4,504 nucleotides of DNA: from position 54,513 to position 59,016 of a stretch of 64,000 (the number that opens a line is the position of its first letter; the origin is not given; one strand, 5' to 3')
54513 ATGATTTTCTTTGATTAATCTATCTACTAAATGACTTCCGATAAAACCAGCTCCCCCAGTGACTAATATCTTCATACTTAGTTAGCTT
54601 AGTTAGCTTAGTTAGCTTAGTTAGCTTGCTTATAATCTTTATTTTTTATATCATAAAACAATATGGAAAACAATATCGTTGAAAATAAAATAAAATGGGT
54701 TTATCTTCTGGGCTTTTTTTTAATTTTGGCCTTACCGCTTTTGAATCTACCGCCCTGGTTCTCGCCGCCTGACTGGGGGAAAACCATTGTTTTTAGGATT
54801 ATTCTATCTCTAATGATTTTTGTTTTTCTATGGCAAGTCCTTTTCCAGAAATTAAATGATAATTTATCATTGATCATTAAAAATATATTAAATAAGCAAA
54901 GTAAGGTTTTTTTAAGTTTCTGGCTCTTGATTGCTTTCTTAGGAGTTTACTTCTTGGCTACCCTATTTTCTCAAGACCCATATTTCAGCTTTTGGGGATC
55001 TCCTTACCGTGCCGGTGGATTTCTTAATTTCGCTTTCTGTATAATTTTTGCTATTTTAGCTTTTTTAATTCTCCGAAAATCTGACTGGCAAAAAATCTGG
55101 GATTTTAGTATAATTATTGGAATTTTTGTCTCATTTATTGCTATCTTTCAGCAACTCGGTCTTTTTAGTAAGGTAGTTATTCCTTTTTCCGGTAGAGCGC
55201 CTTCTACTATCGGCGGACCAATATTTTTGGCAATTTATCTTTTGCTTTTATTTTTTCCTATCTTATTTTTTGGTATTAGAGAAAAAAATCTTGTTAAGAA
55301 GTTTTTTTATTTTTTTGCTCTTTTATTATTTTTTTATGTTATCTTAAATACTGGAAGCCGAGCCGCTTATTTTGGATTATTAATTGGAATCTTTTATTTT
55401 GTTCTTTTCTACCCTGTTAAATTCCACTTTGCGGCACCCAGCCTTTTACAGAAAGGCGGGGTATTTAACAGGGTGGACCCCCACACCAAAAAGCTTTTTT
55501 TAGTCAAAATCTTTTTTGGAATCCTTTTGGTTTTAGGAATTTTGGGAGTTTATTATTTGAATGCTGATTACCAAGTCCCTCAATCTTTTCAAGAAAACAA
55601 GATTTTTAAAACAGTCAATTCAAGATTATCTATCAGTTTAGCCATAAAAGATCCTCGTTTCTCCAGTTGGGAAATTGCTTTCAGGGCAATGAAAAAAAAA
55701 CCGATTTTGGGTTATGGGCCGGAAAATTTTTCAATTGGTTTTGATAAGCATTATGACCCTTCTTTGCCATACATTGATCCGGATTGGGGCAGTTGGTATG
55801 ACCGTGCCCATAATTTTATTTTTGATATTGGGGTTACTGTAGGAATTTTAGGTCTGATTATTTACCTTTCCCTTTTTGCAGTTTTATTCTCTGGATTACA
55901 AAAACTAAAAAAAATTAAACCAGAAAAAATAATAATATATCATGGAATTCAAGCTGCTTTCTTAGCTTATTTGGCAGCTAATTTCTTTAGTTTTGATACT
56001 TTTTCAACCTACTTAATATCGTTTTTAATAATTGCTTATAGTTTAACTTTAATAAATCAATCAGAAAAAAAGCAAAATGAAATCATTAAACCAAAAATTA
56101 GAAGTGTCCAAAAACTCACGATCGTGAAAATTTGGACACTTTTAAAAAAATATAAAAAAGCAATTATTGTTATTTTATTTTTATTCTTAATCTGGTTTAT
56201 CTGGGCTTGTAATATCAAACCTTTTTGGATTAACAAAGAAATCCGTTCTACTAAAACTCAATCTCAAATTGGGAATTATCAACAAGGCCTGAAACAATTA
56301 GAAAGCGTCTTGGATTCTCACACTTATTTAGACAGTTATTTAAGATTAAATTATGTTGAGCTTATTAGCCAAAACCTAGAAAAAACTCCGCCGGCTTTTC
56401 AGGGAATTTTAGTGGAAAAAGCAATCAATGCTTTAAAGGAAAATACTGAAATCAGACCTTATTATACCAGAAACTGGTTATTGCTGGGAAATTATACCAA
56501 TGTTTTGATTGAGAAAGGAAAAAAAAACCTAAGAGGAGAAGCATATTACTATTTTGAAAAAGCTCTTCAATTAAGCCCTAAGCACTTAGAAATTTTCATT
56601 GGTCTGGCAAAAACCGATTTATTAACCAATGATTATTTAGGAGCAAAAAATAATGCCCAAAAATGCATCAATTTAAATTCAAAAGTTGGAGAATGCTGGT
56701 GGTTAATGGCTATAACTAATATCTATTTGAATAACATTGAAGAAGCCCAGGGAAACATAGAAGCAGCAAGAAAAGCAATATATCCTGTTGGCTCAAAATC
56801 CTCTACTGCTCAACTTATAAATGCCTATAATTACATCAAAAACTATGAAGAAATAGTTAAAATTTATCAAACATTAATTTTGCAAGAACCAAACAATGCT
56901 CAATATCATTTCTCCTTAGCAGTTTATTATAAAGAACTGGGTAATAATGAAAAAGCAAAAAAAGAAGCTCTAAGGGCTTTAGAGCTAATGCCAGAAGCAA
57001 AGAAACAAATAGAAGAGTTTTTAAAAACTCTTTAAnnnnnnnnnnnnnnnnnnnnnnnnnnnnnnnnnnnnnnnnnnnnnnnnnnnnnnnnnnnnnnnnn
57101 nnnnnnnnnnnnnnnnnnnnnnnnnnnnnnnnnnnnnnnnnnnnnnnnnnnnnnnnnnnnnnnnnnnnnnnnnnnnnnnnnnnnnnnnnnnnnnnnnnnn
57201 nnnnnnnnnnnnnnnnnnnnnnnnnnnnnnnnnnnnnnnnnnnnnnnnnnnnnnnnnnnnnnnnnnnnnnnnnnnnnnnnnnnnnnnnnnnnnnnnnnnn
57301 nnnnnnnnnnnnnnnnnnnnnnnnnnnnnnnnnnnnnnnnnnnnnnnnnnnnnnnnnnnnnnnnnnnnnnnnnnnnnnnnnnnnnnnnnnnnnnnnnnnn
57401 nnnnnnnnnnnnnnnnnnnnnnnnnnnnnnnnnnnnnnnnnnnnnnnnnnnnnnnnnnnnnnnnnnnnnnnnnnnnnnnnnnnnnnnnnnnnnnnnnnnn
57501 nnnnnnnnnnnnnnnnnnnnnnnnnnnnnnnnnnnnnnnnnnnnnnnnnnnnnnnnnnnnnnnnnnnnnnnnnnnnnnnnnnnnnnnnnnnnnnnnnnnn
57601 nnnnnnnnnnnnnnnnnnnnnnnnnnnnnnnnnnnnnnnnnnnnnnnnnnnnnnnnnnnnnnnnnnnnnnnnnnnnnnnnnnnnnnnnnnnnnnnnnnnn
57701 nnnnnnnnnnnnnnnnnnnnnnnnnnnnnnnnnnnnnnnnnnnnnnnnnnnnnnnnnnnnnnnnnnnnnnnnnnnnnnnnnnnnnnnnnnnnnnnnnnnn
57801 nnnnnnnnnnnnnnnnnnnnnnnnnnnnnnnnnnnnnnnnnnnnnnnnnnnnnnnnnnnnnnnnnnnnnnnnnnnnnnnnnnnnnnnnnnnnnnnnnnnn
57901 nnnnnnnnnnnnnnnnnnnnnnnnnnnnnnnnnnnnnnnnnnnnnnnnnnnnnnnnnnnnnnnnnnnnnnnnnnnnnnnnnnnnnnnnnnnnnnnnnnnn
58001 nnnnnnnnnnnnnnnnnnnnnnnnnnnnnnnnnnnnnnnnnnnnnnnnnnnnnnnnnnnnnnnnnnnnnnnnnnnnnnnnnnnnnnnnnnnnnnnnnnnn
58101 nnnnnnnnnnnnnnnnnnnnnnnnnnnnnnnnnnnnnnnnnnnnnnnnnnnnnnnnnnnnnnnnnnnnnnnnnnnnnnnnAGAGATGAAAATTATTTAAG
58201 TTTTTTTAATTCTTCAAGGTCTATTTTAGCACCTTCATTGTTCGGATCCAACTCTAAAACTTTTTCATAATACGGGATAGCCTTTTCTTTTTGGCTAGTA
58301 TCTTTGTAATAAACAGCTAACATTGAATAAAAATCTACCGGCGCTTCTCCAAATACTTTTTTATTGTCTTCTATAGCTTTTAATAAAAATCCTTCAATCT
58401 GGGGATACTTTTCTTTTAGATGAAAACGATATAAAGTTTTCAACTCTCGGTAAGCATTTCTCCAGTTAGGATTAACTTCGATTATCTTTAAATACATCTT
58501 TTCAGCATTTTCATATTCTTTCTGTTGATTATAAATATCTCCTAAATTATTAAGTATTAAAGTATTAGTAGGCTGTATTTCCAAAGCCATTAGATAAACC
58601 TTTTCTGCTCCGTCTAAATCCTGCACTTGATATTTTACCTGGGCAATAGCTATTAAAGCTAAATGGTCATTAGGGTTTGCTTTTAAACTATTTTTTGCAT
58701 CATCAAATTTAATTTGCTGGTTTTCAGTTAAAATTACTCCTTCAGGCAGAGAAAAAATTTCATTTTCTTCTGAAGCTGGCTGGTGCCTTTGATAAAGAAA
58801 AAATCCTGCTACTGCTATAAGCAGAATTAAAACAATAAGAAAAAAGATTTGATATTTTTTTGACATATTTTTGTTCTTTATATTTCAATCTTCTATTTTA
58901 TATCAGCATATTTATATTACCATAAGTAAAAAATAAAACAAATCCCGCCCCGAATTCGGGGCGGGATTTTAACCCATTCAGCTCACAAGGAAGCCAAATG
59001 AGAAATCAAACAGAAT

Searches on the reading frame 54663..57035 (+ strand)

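Call 9: search_protein_families(library=pfam, proteins=[window:54663-57035:+], max_evalue=0.00001)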
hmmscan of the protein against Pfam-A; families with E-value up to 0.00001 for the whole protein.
window:54663-57035:+ (790 aa): 4 families
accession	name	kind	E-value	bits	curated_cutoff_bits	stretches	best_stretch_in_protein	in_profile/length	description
PF04932.20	Wzy_C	-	7.9e-19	68.4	31.7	1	218-402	1-149/149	O-Antigen ligase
PF14559.12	TPR_19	-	2.5e-07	31.3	25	0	626-658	9-41/68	Tetratricopeptide repeat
PF07719.23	TPR_2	-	3.6e-07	30.2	27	0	746-778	1-33/34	Tetratricopeptide repeat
PF23914.1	TPR_CcmH_CycH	-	4.9e-06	26.9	42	0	595-702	43-147/158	Cytochrome c-type biogenesis protein H TPR domain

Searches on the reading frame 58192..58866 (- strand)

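Call 9: search_protein_families(library=pfam, proteins=[window:58192-58866:-], max_evalue=0.00001)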
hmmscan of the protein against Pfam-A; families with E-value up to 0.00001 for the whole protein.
window:58192-58866:- (224 aa): 11 families
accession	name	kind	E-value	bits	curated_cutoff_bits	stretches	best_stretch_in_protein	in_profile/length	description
PF00515.34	TPR_1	-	3.7e-19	68.1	27.8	2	104-134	3-33/34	Tetratricopeptide repeat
PF13181.12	TPR_8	-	2.3e-18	65.2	25.7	2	178-210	2-34/34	Tetratricopeptide repeat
PF07719.23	TPR_2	-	9.6e-17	60.1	27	0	178-210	2-34/34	Tetratricopeptide repeat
PF13431.12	TPR_17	-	5.5e-13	48.5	24.4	0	91-122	2-33/34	Tetratricopeptide repeat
PF13424.12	TPR_12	-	2.2e-12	47.4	30.1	0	70-130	5-73/77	Tetratricopeptide repeat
PF14559.12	TPR_19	-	2.3e-12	47.5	25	0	94-144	17-66/68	Tetratricopeptide repeat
PF13428.12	TPR_14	-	4e-12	46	23.5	0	70-110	3-43/44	Tetratricopeptide repeat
PF13374.12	TPR_10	-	4.2e-11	42.9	27.5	0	104-130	4-30/42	Tetratricopeptide repeat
PF13176.12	TPR_7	-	1.9e-09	37.3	27.9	0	105-129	2-26/36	Tetratricopeptide repeat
PF13414.12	TPR_11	-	1.7e-08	34.5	26.8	0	77-115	3-41/42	TPR repeat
PF13432.12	TPR_16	-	2.1e-07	31.7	32.7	0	73-129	2-58/65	Tetratricopeptide repeat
